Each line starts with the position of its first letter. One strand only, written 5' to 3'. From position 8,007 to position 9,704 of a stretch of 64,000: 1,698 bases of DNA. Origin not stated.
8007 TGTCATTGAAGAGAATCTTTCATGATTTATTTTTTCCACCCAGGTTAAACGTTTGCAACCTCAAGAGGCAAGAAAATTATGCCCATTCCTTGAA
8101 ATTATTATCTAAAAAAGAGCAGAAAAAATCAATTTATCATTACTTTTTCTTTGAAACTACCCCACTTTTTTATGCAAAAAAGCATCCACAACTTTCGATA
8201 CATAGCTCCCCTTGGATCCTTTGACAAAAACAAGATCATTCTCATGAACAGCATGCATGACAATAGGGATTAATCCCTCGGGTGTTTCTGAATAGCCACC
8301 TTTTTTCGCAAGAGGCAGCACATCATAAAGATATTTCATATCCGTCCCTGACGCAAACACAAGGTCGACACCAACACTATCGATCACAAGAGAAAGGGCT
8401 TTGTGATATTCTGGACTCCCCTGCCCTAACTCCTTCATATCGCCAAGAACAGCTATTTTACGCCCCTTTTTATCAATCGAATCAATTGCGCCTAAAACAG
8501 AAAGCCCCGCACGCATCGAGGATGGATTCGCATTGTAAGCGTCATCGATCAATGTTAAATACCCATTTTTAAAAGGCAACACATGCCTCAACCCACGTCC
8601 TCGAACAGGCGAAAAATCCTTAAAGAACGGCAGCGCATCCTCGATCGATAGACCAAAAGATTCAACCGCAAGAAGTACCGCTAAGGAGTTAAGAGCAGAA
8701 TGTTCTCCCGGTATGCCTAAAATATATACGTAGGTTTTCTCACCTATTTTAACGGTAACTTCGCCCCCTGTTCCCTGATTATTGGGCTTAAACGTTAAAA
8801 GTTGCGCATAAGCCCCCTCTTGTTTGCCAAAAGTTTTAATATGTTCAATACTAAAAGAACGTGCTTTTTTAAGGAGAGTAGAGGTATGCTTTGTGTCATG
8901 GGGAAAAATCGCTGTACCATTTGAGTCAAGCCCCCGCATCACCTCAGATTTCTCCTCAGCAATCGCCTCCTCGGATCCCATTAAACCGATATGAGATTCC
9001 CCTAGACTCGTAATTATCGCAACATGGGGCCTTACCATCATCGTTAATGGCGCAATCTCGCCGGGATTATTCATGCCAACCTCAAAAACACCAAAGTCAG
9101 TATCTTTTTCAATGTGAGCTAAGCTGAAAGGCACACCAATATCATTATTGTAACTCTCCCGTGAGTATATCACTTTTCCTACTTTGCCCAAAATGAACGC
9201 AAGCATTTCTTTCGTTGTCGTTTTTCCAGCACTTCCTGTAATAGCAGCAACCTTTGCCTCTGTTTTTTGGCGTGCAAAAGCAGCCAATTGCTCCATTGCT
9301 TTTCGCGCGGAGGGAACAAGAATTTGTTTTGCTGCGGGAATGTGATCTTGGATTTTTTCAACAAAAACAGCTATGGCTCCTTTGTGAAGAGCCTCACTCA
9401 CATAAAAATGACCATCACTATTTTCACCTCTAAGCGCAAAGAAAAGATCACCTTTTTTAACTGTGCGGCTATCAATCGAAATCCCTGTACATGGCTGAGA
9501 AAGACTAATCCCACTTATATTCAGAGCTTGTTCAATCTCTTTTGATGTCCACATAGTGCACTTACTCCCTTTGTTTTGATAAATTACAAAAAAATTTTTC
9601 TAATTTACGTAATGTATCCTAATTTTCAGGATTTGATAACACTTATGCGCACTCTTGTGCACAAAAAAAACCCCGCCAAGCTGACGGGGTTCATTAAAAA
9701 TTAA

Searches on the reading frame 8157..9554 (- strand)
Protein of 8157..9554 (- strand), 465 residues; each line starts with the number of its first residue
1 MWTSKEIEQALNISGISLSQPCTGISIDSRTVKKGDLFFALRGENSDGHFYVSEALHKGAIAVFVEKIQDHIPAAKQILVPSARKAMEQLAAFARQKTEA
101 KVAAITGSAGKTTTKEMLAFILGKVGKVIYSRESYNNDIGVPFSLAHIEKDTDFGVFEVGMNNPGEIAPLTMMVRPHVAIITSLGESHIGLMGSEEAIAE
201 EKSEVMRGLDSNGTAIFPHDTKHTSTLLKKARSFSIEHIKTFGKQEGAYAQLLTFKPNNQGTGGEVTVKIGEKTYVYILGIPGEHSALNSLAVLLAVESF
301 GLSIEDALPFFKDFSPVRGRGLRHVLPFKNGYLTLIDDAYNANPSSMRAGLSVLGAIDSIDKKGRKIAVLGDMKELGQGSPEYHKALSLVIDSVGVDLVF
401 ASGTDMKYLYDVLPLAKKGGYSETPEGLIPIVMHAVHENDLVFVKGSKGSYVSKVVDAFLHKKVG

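Call 72: search_protein_families(library=pfam, proteins=[window:8157-9554:-], max_evalue=0.00001)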
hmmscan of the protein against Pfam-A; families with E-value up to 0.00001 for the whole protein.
window:8157-9554:- (465 aa): 3 families
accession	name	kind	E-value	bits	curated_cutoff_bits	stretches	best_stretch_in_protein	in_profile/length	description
PF08245.18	Mur_ligase_M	-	5.8e-40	137.8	24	1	105-296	1-199/200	Mur ligase middle domain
PF02875.26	Mur_ligase_C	-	6.1e-14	53.4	28.4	1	333-447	12-126/127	Mur ligase, glutamate ligase domain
PF01225.30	Mur_ligase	-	1.1e-10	42.2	21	1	23-93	3-93/95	Mur ligase family, catalytic domain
